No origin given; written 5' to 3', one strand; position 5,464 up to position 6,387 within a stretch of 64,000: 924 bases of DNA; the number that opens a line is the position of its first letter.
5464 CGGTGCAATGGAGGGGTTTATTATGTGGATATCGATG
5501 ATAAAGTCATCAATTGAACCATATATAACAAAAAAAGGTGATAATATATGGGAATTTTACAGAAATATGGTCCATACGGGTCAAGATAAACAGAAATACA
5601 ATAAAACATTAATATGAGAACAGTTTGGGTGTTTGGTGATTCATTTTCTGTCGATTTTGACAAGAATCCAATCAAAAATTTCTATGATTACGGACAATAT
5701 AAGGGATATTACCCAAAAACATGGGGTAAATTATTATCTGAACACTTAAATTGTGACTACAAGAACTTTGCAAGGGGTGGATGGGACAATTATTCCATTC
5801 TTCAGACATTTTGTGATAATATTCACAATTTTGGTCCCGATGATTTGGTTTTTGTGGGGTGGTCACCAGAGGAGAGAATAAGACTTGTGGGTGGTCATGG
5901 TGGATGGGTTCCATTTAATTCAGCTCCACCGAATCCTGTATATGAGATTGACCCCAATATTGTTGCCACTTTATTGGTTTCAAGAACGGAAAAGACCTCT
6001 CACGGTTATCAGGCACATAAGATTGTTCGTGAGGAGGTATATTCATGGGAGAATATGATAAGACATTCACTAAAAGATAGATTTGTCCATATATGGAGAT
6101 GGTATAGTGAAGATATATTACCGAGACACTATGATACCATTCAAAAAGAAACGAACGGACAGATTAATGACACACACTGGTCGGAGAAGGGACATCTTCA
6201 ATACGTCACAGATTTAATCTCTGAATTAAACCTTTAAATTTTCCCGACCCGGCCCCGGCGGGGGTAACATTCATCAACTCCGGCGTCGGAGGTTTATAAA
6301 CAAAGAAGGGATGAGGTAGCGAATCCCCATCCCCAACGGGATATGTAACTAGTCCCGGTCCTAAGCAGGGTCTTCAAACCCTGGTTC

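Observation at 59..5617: Phage-encoded heptose nucleotide-sugar enzymes (HldE-kinase-like, HldD-epimerase-like) with esterase and putative glycosyltransferase neighbours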

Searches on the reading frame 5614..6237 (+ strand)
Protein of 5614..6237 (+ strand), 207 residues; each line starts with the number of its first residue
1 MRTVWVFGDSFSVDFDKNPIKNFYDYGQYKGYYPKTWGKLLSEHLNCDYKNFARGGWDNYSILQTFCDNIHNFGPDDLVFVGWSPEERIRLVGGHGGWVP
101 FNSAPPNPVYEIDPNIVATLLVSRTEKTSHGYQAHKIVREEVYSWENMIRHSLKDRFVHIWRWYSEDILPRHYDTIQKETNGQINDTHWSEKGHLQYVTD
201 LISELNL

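Call 3: search_protein_families(library=pfam, proteins=[window:5614-6237:+], max_evalue=0.01)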
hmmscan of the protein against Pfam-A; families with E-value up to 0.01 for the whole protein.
window:5614-6237:+ (207 aa): 0 families

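Call 4: search_protein_families(library=ncbifam, proteins=[window:5614-6237:+], max_evalue=0.01)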
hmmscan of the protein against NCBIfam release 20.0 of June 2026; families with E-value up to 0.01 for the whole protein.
window:5614-6237:+ (207 aa): 0 families

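Call 6: search_protein_families(library=phrogs, proteins=[window:5614-6237:+], max_evalue=0.001)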
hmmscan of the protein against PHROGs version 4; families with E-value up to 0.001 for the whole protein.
window:5614-6237:+ (207 aa): 0 families

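Call 40: find_homologous_proteins(query=window:5614-6234:+, max_evalue=0.001)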
Query window:5614-6234:+ (207 aa): 34 proteins with E <= 0.001 among 63 candidates.
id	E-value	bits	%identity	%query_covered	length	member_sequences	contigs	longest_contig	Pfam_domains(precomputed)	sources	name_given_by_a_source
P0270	1.6e-134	465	93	100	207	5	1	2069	-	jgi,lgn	jgi:hypothetical protein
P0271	1.6e-80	288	60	100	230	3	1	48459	-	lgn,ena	-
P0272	2.1e-80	288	58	100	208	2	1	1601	-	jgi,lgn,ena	-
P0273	1.8e-73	265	57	100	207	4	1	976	-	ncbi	-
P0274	5.4e-69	251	57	100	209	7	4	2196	-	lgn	-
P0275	5.1e-68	248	56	100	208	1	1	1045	-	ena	-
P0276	5.3e-68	247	56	100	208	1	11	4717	-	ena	-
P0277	5.8e-68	247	55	100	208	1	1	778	-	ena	-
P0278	5.8e-68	247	56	100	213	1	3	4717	-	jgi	jgi:hypothetical protein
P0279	2.2e-67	245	55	100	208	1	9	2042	-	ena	-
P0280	2.3e-67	245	55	100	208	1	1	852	-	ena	-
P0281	5.1e-67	244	55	100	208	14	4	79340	-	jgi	jgi:hypothetical protein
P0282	5.7e-67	244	55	100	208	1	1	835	-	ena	-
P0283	1.1e-66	243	52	98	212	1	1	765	-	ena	-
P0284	3.8e-66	241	55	100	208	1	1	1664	-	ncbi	-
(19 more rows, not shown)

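Call 43: search_protein_families(library=pfam, alignment_id=A3, max_evalue=0.05)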
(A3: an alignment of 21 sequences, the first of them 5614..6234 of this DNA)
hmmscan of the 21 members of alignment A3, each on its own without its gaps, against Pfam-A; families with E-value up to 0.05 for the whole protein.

A. member 1, window:5614-6234:+ (207 aa): 0 families

B. families by the number of members that match (of 21 scanned): 3 families
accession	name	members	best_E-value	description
PF00657.28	Lipase_GDSL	1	0.0062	GDSL-like Lipase/Acylhydrolase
PF19538.4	DUF6062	1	0.0086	Family of unknown function (DUF6062)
PF06018.20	CodY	1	0.043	CodY GAF-like domain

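Call 80: search_protein_families(library=padloc, proteins=[window:5614-6237:+], max_evalue=0.001)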
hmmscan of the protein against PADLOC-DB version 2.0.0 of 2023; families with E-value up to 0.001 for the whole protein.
window:5614-6237:+ (207 aa): 0 families

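Call 92: search_solved_structures(query=A3, max_evalue=1)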
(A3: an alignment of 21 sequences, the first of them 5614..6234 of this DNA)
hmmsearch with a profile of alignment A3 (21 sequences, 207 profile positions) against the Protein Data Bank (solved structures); distinct sequences matched with E-value up to 1: 0.
